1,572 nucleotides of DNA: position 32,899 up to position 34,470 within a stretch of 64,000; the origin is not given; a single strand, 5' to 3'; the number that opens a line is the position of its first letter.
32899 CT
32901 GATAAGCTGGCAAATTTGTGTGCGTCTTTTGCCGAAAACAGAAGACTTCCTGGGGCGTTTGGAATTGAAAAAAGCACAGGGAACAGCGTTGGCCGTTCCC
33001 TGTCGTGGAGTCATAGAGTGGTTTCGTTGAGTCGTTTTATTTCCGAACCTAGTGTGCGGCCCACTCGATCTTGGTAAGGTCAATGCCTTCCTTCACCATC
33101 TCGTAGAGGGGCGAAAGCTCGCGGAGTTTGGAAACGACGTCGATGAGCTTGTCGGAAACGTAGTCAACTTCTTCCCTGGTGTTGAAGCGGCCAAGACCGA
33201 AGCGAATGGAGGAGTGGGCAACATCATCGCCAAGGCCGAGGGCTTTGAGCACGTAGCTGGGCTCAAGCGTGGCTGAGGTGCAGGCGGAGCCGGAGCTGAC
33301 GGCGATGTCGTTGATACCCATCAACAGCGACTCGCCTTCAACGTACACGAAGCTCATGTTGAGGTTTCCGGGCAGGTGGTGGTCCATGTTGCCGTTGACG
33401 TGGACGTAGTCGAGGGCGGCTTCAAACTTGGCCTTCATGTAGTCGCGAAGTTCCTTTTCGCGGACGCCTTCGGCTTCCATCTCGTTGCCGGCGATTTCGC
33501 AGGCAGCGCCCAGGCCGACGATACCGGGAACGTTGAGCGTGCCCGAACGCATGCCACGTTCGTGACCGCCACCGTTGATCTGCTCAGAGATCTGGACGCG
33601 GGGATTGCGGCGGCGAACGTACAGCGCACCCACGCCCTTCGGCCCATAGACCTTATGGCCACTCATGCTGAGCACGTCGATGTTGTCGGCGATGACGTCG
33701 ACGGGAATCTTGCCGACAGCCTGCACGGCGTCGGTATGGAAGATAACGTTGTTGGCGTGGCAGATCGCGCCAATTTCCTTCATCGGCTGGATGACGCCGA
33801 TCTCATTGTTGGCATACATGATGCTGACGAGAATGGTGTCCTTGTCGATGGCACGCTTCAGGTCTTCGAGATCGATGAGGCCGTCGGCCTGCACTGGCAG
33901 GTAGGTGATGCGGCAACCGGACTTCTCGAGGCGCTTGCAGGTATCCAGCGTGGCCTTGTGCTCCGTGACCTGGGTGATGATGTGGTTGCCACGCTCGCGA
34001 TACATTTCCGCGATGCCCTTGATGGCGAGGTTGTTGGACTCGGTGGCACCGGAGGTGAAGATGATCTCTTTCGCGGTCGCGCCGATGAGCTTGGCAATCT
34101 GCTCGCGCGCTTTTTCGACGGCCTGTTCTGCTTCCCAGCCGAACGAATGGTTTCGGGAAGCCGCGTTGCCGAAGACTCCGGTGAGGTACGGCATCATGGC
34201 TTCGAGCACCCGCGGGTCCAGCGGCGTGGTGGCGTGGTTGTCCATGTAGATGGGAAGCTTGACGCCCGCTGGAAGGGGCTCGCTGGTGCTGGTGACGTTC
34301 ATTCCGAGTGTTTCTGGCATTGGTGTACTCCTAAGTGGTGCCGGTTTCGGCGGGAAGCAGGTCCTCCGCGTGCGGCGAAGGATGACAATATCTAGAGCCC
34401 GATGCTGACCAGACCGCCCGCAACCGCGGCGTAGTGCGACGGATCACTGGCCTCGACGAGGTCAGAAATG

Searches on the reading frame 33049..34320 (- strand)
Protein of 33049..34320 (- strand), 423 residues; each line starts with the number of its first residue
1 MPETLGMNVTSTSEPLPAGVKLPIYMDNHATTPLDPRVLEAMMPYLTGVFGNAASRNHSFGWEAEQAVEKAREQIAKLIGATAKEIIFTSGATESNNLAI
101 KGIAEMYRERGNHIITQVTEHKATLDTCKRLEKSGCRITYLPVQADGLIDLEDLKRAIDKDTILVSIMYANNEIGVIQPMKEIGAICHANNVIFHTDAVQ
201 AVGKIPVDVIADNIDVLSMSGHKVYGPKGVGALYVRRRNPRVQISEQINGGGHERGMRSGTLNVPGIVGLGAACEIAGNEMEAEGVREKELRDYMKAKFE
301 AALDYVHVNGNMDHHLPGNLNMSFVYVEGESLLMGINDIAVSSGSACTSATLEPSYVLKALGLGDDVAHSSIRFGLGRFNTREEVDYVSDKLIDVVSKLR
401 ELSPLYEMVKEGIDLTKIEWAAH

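Call 82: search_protein_families(library=pfam, proteins=[window:33049-34320:-], max_evalue=0.00001)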
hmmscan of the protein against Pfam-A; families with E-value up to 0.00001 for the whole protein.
window:33049-34320:- (423 aa): 4 families
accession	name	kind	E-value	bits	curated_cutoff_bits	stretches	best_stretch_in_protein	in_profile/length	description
PF00266.25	Aminotran_5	-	5.9e-90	302.4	21.5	1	24-388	1-371/371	Aminotransferase class-V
PF01212.27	Beta_elim_lyase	-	3.1e-11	43.6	27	1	64-313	30-283/288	Beta-eliminating lyase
PF01041.23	DegT_DnrJ_EryC1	-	1.1e-06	28.6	19.8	1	69-203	27-151/360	DegT/DnrJ/EryC1/StrS aminotransferase family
PF00155.27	Aminotran_1_2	-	3.3e-06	27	19.7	1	69-237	45-235/361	Aminotransferase class I and II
